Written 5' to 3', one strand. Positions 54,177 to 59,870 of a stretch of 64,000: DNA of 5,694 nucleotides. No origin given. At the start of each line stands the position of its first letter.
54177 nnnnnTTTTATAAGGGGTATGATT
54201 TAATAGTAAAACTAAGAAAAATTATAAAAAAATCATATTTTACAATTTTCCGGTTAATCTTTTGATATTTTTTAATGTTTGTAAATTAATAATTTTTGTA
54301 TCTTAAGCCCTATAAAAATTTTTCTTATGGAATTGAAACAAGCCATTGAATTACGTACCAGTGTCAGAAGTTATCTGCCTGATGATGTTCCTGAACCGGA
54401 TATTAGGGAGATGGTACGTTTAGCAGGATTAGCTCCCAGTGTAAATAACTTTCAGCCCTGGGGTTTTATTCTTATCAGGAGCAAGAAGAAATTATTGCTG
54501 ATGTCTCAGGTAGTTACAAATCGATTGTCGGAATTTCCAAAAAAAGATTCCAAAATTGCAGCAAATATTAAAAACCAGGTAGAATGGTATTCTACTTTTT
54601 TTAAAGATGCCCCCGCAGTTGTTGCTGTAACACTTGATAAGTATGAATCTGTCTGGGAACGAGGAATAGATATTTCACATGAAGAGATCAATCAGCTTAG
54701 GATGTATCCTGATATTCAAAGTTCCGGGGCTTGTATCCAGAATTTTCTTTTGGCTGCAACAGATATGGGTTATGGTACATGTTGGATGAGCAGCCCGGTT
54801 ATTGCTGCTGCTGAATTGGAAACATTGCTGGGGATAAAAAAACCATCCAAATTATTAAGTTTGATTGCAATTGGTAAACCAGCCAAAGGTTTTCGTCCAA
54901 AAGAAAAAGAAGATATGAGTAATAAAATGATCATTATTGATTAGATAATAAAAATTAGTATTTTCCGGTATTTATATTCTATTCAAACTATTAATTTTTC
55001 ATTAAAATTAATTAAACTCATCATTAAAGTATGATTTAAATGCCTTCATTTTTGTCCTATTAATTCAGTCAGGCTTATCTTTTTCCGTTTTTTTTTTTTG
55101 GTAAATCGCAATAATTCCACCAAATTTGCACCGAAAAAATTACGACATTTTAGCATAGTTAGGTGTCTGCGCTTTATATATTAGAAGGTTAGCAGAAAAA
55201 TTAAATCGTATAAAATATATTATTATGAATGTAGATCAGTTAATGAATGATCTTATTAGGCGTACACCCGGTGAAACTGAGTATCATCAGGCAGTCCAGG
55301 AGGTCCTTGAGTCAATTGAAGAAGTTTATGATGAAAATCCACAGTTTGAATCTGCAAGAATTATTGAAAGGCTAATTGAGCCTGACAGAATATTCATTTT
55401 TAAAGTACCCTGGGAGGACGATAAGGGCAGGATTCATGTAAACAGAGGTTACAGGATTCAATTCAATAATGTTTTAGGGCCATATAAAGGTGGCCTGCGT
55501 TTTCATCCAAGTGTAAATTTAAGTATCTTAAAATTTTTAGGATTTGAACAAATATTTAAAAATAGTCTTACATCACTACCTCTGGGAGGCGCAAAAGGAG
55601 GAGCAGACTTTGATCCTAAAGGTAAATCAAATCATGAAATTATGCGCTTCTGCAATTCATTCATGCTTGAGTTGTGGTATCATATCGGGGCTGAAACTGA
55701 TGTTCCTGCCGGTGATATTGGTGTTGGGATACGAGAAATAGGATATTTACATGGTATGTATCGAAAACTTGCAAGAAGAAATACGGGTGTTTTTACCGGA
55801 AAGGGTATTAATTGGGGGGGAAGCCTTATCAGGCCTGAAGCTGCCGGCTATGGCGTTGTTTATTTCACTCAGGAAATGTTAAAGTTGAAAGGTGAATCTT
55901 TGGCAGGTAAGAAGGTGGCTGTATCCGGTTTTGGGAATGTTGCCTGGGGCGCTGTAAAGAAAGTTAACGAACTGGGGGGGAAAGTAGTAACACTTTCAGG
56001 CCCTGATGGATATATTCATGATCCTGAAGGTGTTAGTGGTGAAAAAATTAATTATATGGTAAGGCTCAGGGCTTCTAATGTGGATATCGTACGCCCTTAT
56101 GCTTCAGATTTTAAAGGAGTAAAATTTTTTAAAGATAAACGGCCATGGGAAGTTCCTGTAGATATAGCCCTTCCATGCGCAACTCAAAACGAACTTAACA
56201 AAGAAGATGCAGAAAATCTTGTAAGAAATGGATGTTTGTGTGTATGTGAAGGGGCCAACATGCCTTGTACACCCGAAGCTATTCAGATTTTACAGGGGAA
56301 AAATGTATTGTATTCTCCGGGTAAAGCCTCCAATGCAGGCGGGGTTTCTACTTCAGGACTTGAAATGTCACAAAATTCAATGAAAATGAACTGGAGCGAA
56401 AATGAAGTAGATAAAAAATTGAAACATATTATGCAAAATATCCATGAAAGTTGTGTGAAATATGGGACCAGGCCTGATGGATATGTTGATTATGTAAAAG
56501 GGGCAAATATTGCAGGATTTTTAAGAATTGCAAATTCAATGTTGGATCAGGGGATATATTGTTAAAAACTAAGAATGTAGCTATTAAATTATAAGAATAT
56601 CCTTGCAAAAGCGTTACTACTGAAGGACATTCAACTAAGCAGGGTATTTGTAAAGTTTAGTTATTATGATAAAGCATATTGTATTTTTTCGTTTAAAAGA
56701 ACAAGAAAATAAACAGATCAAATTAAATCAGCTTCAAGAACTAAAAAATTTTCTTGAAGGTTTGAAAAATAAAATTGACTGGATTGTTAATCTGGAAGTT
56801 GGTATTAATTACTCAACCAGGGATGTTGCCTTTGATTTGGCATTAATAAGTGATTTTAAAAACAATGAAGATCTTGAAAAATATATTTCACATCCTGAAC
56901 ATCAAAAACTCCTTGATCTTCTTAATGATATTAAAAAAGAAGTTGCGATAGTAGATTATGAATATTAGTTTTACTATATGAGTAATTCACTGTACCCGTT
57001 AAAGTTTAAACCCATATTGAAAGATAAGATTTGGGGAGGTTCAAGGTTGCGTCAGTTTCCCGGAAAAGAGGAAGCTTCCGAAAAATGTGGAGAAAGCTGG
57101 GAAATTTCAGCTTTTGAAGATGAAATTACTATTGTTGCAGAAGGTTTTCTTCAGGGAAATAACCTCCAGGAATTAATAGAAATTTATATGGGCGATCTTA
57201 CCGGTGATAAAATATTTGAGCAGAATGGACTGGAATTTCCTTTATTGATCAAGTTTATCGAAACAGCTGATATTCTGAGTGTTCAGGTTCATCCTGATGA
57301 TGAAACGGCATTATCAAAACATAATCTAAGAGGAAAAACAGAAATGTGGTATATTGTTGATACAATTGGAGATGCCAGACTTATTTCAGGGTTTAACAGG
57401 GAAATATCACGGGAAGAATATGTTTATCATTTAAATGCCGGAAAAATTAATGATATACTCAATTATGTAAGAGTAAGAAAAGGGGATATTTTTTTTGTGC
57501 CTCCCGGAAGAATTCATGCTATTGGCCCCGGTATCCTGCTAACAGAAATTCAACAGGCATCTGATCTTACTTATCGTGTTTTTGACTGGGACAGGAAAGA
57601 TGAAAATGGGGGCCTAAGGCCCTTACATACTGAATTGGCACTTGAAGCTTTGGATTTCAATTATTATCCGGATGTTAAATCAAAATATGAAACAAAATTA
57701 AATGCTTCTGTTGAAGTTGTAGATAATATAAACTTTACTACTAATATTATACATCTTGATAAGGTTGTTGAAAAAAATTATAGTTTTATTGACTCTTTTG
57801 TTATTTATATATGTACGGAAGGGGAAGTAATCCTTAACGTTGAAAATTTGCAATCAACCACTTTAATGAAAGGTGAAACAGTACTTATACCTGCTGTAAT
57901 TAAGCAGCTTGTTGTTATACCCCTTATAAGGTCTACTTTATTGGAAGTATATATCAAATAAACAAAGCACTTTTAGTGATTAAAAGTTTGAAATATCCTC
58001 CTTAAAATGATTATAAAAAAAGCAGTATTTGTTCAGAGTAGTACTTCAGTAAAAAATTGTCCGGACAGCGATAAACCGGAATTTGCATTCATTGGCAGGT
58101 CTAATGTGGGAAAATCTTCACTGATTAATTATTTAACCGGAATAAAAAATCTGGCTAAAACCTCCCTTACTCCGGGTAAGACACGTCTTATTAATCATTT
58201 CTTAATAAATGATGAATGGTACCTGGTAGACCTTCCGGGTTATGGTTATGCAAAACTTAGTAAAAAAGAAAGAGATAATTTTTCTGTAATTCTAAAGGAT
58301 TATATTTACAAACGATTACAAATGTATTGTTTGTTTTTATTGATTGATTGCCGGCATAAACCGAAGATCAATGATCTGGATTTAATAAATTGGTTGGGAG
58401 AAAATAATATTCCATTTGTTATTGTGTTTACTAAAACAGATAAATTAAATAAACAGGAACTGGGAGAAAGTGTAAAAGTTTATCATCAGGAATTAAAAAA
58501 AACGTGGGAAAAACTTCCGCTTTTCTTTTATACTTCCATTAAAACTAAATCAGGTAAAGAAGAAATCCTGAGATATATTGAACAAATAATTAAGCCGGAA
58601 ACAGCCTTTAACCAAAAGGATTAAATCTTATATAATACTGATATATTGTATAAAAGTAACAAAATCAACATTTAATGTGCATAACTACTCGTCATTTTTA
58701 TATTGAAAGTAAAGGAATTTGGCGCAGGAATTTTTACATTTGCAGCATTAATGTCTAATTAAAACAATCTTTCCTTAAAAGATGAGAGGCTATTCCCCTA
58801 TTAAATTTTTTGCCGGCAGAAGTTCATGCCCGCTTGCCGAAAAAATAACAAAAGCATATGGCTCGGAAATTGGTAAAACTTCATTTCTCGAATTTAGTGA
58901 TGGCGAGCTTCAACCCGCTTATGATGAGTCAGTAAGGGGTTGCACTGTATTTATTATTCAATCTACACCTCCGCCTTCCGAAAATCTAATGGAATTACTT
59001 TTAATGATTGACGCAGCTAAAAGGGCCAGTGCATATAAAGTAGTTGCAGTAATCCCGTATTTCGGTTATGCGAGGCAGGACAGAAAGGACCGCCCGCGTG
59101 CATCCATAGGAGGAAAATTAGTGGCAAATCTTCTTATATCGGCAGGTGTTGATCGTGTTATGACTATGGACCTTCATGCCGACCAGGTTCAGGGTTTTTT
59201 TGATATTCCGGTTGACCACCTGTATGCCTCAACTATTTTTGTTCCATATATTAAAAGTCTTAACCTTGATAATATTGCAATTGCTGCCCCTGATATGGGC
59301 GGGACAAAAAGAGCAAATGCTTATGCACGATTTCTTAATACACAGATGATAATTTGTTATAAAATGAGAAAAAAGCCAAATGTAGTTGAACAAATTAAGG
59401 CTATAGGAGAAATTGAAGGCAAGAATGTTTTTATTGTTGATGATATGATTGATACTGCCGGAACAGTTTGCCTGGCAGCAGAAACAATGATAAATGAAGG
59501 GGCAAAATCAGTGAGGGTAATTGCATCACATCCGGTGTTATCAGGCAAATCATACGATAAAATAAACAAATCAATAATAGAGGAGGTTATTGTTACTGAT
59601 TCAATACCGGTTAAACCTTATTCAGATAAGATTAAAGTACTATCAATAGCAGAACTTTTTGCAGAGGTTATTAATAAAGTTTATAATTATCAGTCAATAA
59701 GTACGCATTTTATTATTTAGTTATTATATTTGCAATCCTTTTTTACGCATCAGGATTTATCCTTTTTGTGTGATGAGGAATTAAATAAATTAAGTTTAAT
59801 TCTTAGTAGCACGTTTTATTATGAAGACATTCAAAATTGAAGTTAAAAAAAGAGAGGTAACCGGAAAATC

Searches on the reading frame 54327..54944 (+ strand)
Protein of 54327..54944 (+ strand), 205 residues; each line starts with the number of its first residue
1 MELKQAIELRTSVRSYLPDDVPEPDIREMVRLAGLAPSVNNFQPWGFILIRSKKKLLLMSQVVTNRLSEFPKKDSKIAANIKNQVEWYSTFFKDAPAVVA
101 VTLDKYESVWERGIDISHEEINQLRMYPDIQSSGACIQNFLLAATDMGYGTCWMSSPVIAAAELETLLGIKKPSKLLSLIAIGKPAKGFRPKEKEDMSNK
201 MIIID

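Call 69: search_protein_families(library=pfam, proteins=[window:54327-54944:+], max_evalue=0.001)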
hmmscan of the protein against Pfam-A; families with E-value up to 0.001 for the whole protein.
window:54327-54944:+ (205 aa): 2 families
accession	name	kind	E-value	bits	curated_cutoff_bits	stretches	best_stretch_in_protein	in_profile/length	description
PF00881.29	Nitroreductase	-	2.5e-29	103.1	23.5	1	9-184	3-167/167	Nitroreductase family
PF14512.11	TM1586_NiRdase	-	4e-11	43.4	27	1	134-195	85-143/215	Putative TM nitroreductase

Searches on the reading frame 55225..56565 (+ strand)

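Call 69: search_protein_families(library=pfam, proteins=[window:55225-56565:+], max_evalue=0.001)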
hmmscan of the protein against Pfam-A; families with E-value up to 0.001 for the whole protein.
window:55225-56565:+ (446 aa): 2 families
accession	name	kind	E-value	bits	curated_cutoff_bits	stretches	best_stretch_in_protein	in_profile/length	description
PF00208.27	ELFV_dehydrog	-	5.2e-87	292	23.4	1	198-443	1-241/241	Glutamate/Leucine/Phenylalanine/Valine dehydrogenase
PF02812.23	ELFV_dehydrog_N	-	4e-49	166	25.3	1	53-180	1-128/129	Glu/Leu/Phe/Val dehydrogenase, dimerisation domain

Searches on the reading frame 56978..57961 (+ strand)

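Call 69: search_protein_families(library=pfam, proteins=[window:56978-57961:+], max_evalue=0.001)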
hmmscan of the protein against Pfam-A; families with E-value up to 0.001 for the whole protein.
window:56978-57961:+ (327 aa): 2 families
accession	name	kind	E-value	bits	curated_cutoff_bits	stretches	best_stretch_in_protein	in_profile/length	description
PF20511.4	PMI_typeI_cat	-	1.2e-10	42.2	22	1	9-115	3-111/143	Phosphomannose isomerase type I, catalytic domain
PF21621.3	MPI_cupin_dom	-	6.1e-06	26.6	27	1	252-311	10-66/79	Mannose-6-phosphate isomerase, cupin domain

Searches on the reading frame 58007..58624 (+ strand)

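Call 69: search_protein_families(library=pfam, proteins=[window:58007-58624:+], max_evalue=0.001)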
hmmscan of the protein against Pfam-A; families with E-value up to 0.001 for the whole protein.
window:58007-58624:+ (205 aa): 5 families
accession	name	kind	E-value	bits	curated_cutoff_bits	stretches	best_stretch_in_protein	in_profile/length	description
PF01926.29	MMR_HSR1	-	7.3e-20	71.6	21.9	1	26-143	2-113/113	50S ribosome-binding GTPase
PF03193.22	RsgA_GTPase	-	1.6e-09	38.2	30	1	26-79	109-168/174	RsgA GTPase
PF02421.24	FeoB_N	-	7.4e-09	35.7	27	1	26-156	3-127/156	Ferrous iron transport protein B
PF00009.33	GTP_EFTU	-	5.2e-06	26.6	26.5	1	107-196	94-187/188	Elongation factor Tu GTP binding domain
PF00350.29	Dynamin_N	-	0.00038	21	27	0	27-51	2-26/168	Dynamin family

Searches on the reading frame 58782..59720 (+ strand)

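Call 69: search_protein_families(library=pfam, proteins=[window:58782-59720:+], max_evalue=0.001)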
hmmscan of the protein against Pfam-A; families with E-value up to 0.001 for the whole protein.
window:58782-59720:+ (312 aa): 3 families
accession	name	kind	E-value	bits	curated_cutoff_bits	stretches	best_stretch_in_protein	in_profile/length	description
PF13793.12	Pribosyltran_N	-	4.2e-45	152.8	25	1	7-122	1-117/117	N-terminal domain of ribose phosphate pyrophosphokinase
PF14572.12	Pribosyl_synth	-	7.7e-21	75.3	27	1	204-310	74-183/184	Phosphoribosyl synthetase-associated domain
PF00156.33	Pribosyltran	-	3.6e-17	62.6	26.3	1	158-265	24-139/158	Phosphoribosyl transferase domain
